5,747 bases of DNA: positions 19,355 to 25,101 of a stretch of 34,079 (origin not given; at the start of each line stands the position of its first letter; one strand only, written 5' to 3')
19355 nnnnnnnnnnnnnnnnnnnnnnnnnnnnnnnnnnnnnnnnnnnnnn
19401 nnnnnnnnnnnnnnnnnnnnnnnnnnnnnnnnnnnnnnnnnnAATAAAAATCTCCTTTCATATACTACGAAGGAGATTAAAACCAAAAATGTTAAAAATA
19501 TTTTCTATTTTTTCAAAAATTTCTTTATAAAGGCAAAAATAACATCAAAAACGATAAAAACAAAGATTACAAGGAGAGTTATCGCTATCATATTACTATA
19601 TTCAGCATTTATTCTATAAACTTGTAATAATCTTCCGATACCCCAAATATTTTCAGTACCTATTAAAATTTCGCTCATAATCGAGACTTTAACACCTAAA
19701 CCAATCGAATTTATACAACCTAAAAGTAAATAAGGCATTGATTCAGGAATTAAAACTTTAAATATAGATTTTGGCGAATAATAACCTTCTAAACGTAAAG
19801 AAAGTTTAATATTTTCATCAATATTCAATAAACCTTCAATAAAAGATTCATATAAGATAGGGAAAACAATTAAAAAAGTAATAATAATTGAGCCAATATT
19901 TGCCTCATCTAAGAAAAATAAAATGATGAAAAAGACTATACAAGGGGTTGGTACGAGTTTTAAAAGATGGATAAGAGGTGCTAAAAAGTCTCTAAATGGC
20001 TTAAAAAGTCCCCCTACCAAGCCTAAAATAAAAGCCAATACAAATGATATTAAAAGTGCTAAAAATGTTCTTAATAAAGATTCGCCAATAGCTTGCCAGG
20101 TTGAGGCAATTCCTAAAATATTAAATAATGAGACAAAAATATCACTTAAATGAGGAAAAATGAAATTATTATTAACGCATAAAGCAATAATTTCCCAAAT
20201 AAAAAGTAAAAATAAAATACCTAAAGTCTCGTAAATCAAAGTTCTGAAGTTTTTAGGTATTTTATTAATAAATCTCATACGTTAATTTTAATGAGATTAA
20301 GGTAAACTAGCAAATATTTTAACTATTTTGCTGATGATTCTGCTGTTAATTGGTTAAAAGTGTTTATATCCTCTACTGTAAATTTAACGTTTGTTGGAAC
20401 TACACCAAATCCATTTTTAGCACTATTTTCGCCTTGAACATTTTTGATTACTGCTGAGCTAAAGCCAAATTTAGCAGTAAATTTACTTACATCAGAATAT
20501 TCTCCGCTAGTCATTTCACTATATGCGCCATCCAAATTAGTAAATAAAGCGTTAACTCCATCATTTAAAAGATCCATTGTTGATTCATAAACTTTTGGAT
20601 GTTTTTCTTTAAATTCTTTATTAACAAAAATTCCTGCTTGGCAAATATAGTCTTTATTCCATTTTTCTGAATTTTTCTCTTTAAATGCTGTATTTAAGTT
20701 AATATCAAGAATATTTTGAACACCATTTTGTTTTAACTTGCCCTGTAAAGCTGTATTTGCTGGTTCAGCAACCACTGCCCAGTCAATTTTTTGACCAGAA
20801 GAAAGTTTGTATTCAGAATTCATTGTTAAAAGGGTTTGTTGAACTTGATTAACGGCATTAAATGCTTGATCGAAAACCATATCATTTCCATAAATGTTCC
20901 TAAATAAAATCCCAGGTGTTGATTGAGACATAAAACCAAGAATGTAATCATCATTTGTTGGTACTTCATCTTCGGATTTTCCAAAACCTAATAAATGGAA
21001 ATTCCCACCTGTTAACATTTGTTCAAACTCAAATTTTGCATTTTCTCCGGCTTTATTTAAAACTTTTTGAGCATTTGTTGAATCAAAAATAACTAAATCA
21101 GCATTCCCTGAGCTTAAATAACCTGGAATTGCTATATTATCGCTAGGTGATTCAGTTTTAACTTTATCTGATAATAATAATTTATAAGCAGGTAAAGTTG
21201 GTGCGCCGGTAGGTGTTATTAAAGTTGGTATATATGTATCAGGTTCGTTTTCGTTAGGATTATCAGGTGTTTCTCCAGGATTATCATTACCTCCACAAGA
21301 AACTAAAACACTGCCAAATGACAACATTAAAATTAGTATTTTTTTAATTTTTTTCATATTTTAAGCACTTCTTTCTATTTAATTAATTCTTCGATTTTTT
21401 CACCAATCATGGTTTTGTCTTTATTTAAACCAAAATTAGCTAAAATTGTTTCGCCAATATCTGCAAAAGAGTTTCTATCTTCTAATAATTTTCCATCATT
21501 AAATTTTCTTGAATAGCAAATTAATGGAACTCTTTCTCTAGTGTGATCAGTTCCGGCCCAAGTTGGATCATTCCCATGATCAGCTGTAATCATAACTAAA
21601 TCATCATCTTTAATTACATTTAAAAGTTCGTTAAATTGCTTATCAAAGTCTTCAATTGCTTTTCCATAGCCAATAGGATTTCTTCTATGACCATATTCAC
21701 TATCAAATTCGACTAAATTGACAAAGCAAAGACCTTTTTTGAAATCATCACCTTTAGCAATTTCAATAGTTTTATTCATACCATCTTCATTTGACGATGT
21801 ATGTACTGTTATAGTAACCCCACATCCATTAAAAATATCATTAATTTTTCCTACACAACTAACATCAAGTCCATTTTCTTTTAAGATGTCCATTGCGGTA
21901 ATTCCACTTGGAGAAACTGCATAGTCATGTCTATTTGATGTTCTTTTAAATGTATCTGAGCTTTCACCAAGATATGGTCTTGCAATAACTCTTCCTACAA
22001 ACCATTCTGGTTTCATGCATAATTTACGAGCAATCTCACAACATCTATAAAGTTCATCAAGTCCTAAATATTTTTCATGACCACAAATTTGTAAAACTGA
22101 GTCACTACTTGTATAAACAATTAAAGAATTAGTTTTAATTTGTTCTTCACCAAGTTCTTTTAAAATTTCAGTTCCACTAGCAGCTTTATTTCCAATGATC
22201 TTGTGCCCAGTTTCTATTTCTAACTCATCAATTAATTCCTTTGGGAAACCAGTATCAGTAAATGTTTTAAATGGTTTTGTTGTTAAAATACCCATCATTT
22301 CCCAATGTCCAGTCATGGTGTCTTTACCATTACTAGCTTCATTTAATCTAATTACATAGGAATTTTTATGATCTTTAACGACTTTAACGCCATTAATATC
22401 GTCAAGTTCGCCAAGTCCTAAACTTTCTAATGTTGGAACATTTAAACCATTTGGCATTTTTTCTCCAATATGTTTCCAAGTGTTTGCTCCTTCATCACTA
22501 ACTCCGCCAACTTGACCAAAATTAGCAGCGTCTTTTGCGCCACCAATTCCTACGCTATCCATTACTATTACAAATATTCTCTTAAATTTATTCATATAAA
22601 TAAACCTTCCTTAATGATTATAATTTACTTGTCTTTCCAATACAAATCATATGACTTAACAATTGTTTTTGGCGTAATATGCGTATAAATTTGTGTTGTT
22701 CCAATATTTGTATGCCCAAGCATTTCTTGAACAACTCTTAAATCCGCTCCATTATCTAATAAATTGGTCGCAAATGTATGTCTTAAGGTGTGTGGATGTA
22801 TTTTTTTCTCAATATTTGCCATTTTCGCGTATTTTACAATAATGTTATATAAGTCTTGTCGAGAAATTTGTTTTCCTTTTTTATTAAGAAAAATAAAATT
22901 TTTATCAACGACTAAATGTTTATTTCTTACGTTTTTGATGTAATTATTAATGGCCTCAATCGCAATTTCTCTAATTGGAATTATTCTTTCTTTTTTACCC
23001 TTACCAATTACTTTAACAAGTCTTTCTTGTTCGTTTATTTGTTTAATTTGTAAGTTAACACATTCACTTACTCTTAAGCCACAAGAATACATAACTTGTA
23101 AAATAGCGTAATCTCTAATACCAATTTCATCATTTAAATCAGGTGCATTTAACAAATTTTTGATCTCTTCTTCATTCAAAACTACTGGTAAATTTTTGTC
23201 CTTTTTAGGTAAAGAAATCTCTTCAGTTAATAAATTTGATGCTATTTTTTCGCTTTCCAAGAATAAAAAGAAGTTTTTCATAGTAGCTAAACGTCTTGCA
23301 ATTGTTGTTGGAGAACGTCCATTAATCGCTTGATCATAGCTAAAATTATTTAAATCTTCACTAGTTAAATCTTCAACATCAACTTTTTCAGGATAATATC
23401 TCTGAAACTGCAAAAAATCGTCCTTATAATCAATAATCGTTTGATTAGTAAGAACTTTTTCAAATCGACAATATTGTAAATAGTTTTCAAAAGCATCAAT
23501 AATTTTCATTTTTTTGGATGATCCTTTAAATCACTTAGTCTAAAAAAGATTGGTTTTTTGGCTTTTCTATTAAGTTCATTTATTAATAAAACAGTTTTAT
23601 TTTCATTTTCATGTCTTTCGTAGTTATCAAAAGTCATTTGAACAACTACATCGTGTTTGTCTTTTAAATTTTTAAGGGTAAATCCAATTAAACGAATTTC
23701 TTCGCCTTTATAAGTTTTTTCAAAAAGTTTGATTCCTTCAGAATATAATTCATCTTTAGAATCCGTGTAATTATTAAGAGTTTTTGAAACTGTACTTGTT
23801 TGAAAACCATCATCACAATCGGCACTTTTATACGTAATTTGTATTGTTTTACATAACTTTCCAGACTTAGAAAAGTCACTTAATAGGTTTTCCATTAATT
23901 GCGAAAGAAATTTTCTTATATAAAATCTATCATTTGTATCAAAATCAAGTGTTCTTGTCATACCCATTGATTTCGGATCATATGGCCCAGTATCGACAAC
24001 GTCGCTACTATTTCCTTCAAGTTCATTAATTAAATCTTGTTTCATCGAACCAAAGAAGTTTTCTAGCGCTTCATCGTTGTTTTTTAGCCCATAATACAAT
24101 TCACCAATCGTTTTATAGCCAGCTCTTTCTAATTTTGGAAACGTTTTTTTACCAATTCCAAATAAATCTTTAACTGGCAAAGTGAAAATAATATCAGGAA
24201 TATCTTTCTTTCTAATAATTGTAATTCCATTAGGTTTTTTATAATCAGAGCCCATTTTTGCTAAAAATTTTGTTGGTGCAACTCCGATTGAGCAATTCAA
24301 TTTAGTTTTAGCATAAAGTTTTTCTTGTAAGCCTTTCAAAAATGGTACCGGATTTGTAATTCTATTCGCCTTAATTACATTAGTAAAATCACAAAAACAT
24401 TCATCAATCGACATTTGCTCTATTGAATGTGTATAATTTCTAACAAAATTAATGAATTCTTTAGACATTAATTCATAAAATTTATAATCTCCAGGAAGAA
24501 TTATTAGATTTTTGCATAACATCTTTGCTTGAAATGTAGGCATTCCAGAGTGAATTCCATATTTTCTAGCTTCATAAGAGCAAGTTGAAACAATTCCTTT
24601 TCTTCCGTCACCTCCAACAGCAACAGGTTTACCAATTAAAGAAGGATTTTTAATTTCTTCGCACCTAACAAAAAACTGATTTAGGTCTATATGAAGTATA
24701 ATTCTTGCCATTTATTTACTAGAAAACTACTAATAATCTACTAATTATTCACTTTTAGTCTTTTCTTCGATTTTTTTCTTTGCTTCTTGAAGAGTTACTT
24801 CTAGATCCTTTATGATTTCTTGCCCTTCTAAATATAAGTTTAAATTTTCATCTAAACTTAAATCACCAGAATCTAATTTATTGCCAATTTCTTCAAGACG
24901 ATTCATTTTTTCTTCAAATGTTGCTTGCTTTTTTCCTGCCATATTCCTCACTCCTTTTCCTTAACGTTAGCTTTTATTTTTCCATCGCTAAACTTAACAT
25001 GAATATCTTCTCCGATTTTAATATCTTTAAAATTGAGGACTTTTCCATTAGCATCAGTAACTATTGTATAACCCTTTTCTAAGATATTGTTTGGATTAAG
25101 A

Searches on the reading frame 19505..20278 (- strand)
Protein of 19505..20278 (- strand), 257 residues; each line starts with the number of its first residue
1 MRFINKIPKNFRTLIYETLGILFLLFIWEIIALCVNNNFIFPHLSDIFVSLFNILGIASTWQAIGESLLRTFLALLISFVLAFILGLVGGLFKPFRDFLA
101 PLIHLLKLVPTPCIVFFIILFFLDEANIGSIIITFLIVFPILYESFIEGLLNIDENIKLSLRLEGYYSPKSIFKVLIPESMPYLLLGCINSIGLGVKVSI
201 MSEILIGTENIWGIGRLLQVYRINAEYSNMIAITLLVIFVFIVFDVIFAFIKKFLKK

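Call 14: search_protein_families(library=ncbifam, proteins=[window:19505-20278:-], max_evalue=0.00001)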
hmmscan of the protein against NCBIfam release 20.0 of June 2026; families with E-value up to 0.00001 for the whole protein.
window:19505-20278:- (257 aa): 4 families
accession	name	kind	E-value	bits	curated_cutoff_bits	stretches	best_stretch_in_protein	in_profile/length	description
NF040733.1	ABC_perm_U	equivalog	1.9e-18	66.9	295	1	10-257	4-247/251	ABC transporter permease subunit SaoP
NF007545.0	PRK10160.1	equivalog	4.5e-10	39.4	342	1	14-220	26-232/275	taurine ABC transporter permease TauC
TIGR01183.1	ntrB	equivalog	1e-09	38.4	209.05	1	61-251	17-202/202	nitrate ABC transporter permease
NF008470.0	PRK11365.1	equivalog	5.1e-08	32.6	347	1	35-218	33-212/263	aliphatic sulfonate ABC transporter permease SsuC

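Call 28: search_protein_families(library=pfam, proteins=[window:19505-20278:-], max_evalue=0.1)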
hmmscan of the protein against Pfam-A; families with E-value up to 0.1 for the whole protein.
window:19505-20278:- (257 aa): 2 families
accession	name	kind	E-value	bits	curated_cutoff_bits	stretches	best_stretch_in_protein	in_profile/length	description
PF00528.27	BPD_transp_1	-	6.2e-12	46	26.4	1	83-255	2-178/184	Binding-protein-dependent transport system inner membrane component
PF24431.1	DUF7554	-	0.057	14.2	25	1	66-125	7-59/60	Family of unknown function (DUF7554)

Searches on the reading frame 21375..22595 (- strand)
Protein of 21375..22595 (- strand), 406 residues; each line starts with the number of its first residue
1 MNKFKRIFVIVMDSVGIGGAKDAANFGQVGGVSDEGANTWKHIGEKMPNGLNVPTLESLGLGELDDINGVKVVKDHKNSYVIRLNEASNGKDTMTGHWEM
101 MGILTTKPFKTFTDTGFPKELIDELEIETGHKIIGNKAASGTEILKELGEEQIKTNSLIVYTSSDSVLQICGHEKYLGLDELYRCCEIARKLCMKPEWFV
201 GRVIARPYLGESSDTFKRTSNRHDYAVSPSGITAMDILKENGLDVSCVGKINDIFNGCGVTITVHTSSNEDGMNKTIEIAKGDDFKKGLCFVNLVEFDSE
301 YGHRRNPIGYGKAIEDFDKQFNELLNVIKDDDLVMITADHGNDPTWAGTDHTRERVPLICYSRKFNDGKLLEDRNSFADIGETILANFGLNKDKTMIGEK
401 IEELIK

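Call 14: search_protein_families(library=ncbifam, proteins=[window:21375-22595:-], max_evalue=0.00001)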
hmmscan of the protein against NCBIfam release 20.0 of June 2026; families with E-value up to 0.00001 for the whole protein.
window:21375-22595:- (406 aa): 7 families
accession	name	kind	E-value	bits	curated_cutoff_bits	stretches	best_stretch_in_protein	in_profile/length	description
NF003766.0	PRK05362.1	equivalog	1.5e-160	534.3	256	1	3-401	2-391/396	phosphopentomutase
TIGR01696.1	deoB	equivalog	1.9e-151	504.3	341.2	1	6-393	1-376/381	phosphopentomutase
NF009049.0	PRK12383.1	equivalog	1.3e-44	152.8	254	2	236-393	238-391/408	phosphopentomutase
TIGR01307.1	pgm_bpd_ind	equivalog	1.1e-09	37.3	330.65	1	312-400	409-502/504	2,3-bisphosphoglycerate-independent phosphoglycerate mutase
TIGR00306.2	apgM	subfamily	4e-08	32.7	320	1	271-364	275-369/403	2,3-bisphosphoglycerate-independent phosphoglycerate mutase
NF003104.0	PRK04024.1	equivalog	1.6e-06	27.1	489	1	259-364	271-369/412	2,3-bisphosphoglycerate-independent phosphoglycerate mutase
NF038358.1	phophono_PhpG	equivalog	4.8e-06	25.6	545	1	289-368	311-388/417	CMP-5'-phosphonoformate--3-phosphoglycerate phosphonoformyl transferase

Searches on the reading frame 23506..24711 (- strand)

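Call 14: search_protein_families(library=ncbifam, proteins=[window:23506-24711:-], max_evalue=0.00001)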
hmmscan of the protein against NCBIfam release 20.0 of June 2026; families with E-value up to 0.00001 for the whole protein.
window:23506-24711:- (401 aa): 10 families
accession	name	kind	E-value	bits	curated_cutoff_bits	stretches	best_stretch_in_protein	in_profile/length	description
NF002492.0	PRK01810.1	equivalog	1.2e-98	330.6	399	1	2-396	9-396/412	DNA polymerase IV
NF010731.0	PRK14133.1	equivalog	1e-83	281.5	362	1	1-364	1-349/352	DNA polymerase IV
NF002677.0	PRK02406.1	equivalog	2.5e-77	260.4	256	1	2-356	5-350/357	DNA polymerase IV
NF002882.0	PRK03348.1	equivalog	1.7e-72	244.7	389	1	2-366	4-361/461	DNA polymerase IV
NF002751.0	PRK02794.1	equivalog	3.6e-63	213.9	371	1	5-370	40-395/425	DNA polymerase IV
NF002848.0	PRK03103.1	subfamily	3.7e-61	206.8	381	1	2-374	3-374/410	DNA polymerase IV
NF002883.0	PRK03352.1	equivalog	1.6e-59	201.9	330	1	1-347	3-340/347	DNA polymerase IV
NF003015.0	PRK03858.1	subfamily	1.1e-55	189.4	367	1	4-369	8-363/399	DNA polymerase IV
NF002292.0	PRK01216.1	equivalog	1.9e-48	165.3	339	1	4-353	2-343/351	DNA polymerase IV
NF002955.0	PRK03609.1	subfamily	4.9e-32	111.4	431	1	7-390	4-391/422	translesion error-prone DNA polymerase V subunit UmuC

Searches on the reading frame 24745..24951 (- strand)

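Call 14: search_protein_families(library=ncbifam, proteins=[window:24745-24951:-], max_evalue=0.00001)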
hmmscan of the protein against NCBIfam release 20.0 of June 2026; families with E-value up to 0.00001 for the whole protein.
window:24745-24951:- (68 aa): 13 families
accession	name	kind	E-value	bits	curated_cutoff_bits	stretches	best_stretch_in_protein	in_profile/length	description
TIGR01280.1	xseB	equivalog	2.6e-16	59.4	35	1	11-63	1-53/57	exodeoxyribonuclease VII small subunit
NF002140.0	PRK00977.1-4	equivalog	3.6e-13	49.1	71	1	5-63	5-63/81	exodeoxyribonuclease VII small subunit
NF002138.0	PRK00977.1-2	equivalog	3.8e-12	45.8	77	1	7-61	3-57/77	exodeoxyribonuclease VII small subunit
NF010670.0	PRK14067.1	equivalog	8.5e-12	44.6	107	1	5-62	3-60/81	exodeoxyribonuclease VII small subunit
NF010671.0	PRK14068.1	equivalog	5e-11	42.5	95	1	7-67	3-63/76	exodeoxyribonuclease VII small subunit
NF002139.0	PRK00977.1-3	equivalog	1.3e-10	41.2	68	1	8-65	11-68/84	exodeoxyribonuclease VII small subunit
NF010672.0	PRK14069.1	equivalog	3.3e-09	36.9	123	1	5-68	2-66/95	exodeoxyribonuclease VII small subunit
NF002137.0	PRK00977.1-1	equivalog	5.9e-09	35.7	94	1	7-61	6-60/80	exodeoxyribonuclease VII small subunit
NF010673.0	PRK14070.1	equivalog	1.7e-08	34.4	119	1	11-62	2-53/75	exodeoxyribonuclease VII small subunit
NF010666.0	PRK14063.1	equivalog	3.6e-08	33.4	111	1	7-62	4-59/78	exodeoxyribonuclease VII small subunit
NF010667.0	PRK14064.1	equivalog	1.6e-07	31.5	134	1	4-61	1-57/75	exodeoxyribonuclease VII small subunit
NF002141.0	PRK00977.1-5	equivalog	1.7e-07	31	92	1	6-61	17-72/93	exodeoxyribonuclease VII small subunit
NF010669.0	PRK14066.1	equivalog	3.5e-07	30.4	113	1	11-64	5-58/76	exodeoxyribonuclease VII small subunit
